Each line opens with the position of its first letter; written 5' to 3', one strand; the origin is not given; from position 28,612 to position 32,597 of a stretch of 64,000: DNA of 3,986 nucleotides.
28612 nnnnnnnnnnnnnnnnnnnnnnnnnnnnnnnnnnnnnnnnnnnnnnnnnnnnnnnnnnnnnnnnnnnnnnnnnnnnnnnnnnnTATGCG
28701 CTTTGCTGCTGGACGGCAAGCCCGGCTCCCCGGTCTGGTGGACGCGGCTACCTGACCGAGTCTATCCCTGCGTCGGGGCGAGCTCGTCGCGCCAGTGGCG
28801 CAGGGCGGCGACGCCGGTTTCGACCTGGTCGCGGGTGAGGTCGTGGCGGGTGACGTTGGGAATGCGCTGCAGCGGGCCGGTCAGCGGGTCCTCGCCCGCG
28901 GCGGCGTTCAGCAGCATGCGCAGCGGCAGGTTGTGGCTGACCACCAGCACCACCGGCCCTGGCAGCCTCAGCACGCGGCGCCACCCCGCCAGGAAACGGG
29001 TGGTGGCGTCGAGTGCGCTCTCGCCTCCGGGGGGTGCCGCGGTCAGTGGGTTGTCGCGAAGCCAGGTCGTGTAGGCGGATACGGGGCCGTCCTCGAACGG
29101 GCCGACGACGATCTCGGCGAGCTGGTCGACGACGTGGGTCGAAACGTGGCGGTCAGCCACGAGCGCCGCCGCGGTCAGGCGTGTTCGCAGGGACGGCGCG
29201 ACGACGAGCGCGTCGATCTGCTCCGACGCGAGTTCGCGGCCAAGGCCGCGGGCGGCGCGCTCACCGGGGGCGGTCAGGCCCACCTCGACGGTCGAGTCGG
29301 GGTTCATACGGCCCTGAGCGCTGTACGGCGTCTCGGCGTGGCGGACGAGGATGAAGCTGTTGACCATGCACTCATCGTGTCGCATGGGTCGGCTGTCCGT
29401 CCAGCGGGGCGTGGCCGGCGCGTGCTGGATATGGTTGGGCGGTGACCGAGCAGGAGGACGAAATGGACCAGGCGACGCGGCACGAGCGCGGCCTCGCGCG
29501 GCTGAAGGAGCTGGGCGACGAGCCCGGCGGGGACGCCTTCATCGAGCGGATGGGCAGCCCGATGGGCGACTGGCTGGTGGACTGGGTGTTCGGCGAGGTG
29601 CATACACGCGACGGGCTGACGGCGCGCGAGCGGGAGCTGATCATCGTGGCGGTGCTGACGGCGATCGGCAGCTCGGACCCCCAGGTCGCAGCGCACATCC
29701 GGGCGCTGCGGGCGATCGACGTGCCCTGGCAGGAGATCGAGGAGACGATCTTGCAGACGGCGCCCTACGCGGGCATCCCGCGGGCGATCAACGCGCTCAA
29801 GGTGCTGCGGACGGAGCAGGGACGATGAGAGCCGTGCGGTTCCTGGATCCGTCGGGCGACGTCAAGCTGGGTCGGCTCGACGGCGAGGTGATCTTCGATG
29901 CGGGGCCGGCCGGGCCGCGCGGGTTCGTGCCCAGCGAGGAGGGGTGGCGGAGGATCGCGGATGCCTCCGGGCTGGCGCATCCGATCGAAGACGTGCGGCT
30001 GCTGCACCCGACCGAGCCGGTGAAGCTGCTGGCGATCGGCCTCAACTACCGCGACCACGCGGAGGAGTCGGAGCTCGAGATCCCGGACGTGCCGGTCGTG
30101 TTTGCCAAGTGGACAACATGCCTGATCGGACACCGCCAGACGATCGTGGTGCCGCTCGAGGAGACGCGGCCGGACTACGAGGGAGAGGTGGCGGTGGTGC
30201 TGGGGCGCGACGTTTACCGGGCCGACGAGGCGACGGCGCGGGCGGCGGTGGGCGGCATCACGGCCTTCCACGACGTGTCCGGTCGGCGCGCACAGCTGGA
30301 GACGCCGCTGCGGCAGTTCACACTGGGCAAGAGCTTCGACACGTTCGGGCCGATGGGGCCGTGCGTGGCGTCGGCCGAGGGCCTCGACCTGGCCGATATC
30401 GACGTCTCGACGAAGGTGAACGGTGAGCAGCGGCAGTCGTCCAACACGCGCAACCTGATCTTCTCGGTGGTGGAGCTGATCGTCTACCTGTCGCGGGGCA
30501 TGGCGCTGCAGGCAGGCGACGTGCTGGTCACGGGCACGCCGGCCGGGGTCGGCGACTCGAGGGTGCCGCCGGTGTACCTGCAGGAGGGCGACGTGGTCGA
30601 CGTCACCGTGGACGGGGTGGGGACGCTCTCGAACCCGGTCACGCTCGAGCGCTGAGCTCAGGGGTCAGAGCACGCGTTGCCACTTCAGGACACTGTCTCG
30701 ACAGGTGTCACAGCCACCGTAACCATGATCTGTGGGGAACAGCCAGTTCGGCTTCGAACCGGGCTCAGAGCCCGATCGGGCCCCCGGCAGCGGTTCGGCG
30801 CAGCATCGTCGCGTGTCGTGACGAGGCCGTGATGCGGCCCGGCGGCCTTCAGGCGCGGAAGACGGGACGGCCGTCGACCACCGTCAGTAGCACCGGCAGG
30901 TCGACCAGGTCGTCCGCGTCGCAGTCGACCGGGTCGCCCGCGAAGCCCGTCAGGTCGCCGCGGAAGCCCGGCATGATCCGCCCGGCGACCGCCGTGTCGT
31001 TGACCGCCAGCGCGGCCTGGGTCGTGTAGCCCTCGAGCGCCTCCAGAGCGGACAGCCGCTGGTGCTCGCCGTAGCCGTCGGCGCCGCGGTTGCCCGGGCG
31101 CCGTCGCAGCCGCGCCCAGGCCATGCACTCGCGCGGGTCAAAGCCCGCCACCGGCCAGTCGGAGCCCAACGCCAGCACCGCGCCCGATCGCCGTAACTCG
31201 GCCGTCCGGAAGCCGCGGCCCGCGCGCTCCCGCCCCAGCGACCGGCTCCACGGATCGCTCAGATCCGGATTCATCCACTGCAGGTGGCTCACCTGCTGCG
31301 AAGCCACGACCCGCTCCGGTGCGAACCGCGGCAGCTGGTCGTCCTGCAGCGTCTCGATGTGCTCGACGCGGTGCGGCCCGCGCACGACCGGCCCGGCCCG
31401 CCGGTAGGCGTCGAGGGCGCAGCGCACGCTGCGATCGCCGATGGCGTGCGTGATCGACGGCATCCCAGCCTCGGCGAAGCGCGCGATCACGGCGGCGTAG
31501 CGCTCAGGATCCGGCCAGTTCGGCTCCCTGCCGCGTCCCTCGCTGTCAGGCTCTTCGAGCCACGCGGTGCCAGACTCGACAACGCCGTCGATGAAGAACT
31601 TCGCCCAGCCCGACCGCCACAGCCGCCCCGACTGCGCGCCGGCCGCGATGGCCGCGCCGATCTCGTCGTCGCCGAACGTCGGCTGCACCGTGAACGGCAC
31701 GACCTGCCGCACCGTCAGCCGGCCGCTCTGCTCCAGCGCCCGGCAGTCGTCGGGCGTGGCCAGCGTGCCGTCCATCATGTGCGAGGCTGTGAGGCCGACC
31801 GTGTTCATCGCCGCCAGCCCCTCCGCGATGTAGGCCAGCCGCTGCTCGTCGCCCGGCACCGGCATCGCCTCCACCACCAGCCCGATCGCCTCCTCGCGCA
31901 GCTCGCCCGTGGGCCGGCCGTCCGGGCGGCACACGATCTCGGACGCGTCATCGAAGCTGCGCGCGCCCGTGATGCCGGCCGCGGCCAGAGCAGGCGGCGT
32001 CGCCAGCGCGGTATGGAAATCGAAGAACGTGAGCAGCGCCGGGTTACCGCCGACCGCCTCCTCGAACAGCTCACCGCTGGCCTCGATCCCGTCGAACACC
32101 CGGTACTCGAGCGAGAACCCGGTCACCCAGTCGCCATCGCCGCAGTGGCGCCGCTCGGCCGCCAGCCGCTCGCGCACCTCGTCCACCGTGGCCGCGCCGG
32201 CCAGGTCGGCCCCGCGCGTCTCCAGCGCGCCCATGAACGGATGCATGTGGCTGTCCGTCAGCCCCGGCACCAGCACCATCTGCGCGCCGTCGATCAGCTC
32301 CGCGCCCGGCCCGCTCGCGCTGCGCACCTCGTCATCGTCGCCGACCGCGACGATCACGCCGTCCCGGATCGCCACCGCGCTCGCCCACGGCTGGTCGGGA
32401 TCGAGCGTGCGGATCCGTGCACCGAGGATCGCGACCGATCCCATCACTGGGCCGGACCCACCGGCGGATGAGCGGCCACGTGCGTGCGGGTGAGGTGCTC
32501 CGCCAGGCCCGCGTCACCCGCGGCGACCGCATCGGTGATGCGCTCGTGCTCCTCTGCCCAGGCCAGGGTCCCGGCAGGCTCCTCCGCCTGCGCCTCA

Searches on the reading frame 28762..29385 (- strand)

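Call 33: search_protein_families(library=pfam, proteins=[window:28762-29385:-], max_evalue=0.0001)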
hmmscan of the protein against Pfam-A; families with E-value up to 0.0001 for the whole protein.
window:28762-29385:- (207 aa): 1 family
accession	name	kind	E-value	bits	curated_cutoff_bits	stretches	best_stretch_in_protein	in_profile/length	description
PF00300.27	His_Phos_1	-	5.7e-27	95.1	21.7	1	12-186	2-182/194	Histidine phosphatase superfamily (branch 1)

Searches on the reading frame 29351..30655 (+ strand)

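Call 34: search_protein_families(library=pfam, proteins=[window:29351-30655:+], max_evalue=0.0001)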
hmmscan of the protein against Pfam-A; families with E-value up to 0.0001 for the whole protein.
window:29351-30655:+ (434 aa): 1 family
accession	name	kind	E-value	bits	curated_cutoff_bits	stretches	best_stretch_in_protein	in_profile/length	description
PF01557.24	FAA_hydrolase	-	6.6e-62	209.4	23.9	1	226-430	2-213/214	Fumarylacetoacetate (FAA) hydrolase C-terminal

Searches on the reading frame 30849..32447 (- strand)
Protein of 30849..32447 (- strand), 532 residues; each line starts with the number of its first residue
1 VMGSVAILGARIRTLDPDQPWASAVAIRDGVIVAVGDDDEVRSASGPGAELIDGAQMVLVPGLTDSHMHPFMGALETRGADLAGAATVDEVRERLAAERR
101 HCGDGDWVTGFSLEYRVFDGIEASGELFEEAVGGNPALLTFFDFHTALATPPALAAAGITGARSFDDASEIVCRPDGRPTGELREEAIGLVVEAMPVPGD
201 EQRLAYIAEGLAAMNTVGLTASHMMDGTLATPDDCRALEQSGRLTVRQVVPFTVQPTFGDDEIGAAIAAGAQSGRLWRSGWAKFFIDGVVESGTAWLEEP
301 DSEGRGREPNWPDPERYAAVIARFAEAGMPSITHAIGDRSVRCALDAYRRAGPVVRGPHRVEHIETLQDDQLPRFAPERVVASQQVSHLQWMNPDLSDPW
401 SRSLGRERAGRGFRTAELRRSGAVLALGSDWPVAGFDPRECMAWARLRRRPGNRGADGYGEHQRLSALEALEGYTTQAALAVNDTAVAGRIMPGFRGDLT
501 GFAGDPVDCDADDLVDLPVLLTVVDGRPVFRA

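Call 34: search_protein_families(library=pfam, proteins=[window:30849-32447:-], max_evalue=0.0001)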
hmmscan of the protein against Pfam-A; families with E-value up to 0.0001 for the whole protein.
window:30849-32447:- (532 aa): 3 families
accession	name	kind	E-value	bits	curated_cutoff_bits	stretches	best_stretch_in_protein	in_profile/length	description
PF07969.17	Amidohydro_3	-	6.1e-63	214.4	29.7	1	50-530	1-472/472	Amidohydrolase family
PF01979.26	Amidohydro_1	-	5.8e-08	32.8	25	1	420-529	240-345/345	Amidohydrolase family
PF22039.1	HUTI_composite_bact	-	8.9e-05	22.5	25.5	1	24-44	2-22/26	Imidazolonepropionase-like composite domain, bacteria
